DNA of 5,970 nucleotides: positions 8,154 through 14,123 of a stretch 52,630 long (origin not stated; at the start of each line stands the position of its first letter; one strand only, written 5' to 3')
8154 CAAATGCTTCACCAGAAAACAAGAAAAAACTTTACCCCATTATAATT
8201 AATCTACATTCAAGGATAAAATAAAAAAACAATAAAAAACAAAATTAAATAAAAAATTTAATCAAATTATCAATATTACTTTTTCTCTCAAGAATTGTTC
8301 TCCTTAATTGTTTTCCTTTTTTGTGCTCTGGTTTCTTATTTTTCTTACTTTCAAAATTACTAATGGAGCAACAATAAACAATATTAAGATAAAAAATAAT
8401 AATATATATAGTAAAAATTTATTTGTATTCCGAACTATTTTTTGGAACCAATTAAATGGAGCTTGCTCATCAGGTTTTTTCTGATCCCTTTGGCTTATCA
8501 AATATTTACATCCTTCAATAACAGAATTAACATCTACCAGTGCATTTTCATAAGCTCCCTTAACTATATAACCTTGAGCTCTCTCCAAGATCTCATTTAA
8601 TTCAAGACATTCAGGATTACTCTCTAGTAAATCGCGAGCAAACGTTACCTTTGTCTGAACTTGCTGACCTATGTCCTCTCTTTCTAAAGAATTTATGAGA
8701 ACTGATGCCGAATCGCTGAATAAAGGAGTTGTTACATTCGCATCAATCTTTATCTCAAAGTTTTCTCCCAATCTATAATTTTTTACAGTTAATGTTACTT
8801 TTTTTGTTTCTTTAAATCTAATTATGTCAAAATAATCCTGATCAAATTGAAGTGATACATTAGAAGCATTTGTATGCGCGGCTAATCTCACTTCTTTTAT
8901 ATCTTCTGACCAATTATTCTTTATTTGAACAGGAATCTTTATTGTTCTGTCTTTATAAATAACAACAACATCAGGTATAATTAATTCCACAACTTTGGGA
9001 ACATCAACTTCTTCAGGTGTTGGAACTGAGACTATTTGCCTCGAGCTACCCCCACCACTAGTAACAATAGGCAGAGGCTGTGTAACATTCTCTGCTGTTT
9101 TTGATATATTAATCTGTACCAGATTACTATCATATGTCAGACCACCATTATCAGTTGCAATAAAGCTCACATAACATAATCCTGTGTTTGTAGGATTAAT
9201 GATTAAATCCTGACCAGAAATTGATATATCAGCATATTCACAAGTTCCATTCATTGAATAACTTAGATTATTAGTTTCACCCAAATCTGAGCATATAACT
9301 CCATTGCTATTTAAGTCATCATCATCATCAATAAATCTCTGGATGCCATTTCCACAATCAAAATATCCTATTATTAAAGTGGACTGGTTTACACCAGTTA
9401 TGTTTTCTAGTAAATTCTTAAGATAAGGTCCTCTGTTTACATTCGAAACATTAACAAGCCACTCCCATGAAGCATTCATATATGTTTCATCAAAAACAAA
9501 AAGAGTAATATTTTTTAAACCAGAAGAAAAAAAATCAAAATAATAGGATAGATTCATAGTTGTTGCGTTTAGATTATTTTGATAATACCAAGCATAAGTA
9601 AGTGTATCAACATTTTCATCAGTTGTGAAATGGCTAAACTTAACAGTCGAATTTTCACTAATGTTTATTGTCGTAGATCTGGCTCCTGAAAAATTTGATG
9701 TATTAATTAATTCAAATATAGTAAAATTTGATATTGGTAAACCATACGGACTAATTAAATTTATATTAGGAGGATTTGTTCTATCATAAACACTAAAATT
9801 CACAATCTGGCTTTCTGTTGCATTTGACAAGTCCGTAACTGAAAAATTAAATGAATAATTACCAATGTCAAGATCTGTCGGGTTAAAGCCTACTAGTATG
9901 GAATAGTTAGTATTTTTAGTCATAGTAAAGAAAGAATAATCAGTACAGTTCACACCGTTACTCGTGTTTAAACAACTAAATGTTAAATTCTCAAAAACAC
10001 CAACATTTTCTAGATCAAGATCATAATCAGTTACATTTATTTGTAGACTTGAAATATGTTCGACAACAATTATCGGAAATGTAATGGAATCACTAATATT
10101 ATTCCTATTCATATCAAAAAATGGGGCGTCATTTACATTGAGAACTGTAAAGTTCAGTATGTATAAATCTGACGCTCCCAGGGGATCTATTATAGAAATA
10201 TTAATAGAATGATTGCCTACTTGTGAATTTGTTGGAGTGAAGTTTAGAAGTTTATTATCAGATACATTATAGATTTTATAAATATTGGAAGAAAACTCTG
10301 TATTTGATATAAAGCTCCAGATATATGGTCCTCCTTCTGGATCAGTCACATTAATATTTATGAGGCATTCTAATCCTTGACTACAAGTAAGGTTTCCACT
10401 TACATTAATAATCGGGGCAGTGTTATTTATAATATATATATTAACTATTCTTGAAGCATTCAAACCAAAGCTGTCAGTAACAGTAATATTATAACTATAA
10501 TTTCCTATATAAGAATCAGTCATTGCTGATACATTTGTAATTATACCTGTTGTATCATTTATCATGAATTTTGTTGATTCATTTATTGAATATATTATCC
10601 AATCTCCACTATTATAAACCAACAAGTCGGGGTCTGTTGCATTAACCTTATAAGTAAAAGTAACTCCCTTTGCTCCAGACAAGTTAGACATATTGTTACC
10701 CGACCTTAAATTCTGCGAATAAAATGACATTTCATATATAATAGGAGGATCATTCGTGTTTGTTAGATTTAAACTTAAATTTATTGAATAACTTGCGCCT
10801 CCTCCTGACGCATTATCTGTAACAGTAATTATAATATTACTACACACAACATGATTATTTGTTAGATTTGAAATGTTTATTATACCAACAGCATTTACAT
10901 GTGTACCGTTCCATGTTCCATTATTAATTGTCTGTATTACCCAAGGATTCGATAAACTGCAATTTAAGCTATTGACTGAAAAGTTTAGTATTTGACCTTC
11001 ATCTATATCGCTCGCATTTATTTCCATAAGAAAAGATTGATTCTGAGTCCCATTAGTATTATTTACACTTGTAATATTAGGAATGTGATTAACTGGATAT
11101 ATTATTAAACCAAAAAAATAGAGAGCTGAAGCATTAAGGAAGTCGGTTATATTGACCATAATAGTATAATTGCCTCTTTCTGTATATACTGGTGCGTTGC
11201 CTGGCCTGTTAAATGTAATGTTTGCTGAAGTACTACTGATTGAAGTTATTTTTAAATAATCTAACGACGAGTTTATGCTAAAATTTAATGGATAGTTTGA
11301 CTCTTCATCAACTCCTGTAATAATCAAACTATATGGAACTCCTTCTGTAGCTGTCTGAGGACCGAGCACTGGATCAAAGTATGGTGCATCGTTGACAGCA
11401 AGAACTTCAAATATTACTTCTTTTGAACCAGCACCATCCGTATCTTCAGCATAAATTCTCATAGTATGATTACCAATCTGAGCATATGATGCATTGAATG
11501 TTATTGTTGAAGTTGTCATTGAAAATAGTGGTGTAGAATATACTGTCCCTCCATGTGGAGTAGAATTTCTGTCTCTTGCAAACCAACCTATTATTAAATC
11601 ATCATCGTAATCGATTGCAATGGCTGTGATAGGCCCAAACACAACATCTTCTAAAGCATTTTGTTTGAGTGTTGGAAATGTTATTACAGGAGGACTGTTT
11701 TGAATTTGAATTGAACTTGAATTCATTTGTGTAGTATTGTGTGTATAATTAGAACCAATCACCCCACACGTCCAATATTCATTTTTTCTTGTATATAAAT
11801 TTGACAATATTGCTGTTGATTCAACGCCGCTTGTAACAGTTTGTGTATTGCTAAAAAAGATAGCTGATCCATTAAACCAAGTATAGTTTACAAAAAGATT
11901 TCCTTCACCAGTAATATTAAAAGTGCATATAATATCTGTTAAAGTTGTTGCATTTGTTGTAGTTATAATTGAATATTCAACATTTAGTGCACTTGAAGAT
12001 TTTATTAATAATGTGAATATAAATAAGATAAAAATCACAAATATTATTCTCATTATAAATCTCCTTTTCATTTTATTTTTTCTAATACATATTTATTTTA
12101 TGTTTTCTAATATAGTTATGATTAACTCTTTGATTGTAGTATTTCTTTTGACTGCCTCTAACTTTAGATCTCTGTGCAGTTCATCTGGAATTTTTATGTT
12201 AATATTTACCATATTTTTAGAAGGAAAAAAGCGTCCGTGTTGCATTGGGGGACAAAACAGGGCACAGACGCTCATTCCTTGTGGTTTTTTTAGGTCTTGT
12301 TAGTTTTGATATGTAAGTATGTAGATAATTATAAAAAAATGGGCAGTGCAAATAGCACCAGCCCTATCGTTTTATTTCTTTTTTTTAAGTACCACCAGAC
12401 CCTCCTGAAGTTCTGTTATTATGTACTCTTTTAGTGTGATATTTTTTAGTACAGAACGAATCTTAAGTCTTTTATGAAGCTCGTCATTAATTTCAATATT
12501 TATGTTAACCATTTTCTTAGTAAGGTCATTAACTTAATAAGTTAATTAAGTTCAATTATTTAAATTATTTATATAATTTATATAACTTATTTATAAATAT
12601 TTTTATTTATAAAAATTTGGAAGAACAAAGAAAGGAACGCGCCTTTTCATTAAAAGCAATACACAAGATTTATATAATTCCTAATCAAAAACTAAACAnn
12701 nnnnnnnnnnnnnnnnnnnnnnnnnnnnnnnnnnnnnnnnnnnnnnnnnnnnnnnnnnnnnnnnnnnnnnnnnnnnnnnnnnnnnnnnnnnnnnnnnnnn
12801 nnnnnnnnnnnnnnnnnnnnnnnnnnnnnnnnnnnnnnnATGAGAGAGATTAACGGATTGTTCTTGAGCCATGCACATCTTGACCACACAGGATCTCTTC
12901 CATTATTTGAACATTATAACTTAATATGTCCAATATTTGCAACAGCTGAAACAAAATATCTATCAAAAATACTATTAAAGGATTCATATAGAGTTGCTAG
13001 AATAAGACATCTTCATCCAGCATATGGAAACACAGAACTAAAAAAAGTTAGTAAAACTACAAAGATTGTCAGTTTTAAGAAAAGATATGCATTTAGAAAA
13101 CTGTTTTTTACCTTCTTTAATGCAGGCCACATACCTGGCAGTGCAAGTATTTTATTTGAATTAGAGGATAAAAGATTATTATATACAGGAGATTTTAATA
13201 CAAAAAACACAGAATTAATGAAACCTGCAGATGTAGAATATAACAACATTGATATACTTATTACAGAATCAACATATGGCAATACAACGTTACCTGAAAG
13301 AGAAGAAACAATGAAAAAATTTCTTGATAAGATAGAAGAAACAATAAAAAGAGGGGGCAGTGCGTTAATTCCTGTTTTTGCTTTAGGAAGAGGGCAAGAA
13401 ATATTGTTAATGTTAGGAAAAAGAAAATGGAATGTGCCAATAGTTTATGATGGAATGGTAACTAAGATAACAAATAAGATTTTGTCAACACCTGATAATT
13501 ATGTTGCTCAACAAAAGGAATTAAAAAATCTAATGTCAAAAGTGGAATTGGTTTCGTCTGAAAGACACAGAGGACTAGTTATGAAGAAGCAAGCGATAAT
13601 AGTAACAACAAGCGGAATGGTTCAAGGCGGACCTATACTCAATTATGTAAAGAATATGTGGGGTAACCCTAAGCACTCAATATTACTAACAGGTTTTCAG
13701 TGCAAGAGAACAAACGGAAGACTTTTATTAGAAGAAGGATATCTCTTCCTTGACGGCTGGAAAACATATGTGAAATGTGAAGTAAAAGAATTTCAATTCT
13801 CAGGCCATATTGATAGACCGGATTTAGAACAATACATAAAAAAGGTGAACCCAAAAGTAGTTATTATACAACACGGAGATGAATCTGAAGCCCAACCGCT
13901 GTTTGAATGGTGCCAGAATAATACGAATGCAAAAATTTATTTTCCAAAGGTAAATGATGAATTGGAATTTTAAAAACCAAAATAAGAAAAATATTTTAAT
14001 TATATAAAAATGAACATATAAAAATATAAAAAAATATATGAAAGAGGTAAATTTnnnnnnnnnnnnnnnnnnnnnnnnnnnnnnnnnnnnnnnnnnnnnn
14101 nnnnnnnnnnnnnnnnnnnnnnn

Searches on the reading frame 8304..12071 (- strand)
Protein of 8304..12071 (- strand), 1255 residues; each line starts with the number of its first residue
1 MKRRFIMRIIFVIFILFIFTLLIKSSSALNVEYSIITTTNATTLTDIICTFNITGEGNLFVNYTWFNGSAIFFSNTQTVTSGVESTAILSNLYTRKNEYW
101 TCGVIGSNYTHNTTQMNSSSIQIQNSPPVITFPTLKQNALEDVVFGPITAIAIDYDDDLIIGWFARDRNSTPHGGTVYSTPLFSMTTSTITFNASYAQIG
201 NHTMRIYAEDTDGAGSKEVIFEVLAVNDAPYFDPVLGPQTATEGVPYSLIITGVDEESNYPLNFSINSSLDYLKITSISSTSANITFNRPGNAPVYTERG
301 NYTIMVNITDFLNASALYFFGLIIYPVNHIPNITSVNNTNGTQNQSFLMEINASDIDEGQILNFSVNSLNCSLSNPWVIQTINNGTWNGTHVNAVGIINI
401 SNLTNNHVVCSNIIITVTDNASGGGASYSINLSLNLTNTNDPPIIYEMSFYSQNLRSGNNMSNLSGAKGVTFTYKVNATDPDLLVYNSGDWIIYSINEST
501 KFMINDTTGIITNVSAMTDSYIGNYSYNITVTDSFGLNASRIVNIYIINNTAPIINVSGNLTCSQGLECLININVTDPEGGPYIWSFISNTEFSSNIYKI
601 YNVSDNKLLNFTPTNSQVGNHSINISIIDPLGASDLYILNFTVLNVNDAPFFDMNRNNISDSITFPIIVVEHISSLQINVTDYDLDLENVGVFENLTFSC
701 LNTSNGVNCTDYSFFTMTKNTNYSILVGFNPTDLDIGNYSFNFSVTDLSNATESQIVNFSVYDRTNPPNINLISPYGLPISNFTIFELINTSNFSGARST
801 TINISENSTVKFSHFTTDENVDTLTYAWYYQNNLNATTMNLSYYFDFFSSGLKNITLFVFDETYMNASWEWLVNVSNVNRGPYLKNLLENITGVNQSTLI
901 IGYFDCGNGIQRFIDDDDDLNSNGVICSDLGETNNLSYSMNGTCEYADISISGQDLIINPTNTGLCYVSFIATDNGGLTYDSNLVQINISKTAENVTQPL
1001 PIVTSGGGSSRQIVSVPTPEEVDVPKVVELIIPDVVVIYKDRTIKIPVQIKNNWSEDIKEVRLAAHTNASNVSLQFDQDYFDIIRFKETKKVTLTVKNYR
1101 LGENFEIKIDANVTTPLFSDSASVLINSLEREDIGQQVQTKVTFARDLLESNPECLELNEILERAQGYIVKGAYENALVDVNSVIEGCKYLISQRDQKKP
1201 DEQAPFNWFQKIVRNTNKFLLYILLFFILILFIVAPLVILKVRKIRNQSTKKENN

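Call 13: search_protein_families(library=pfam, proteins=[window:8304-12071:-], max_evalue=0.01)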
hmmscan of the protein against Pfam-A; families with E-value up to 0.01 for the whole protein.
window:8304-12071:- (1255 aa): 3 families
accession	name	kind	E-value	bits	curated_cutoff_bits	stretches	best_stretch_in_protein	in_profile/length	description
PF18911.6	PKD_4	-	5.3e-06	26.8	27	0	802-863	12-72/85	PKD domain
PF00028.23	Cadherin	-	0.0036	18.1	28.8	0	471-539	13-82/93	Cadherin domain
PF17963.7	Big_9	-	0.0063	17.8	23.6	0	550-635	1-82/89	Bacterial Ig domain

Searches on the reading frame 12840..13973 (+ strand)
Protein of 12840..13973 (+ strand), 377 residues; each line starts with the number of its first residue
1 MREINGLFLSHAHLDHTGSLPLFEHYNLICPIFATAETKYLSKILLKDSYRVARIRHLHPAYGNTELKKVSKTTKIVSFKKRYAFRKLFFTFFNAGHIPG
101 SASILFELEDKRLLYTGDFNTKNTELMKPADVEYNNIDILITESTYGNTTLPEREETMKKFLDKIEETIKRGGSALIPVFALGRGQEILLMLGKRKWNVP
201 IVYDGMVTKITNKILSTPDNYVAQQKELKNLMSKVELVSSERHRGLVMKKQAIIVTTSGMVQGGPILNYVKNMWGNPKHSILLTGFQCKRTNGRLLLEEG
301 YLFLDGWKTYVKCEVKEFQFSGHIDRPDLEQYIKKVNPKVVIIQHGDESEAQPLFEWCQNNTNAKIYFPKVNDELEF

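Call 10: search_protein_families(library=pfam, proteins=[window:12840-13973:+], max_evalue=0.001)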
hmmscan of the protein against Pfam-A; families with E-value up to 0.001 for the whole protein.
window:12840-13973:+ (377 aa): 5 families
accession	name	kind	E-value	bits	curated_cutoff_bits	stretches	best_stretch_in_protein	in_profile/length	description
PF10996.14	Beta-Casp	-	1.6e-15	58.1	27.7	1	186-295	2-119/120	Beta-Casp domain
PF07521.17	RMMBL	-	2.1e-11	44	21.6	1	311-367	4-61/63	Zn-dependent metallo-hydrolase RNA specificity domain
PF16661.11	Lactamase_B_6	-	2.4e-09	37.3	27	1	3-134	35-177/193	Metallo-beta-lactamase superfamily domain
PF00753.33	Lactamase_B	-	3.5e-07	30.8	22.7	1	3-127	43-158/196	Metallo-beta-lactamase superfamily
PF12706.13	Lactamase_B_2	-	1.5e-05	25.2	27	1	2-135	29-162/200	Beta-lactamase superfamily domain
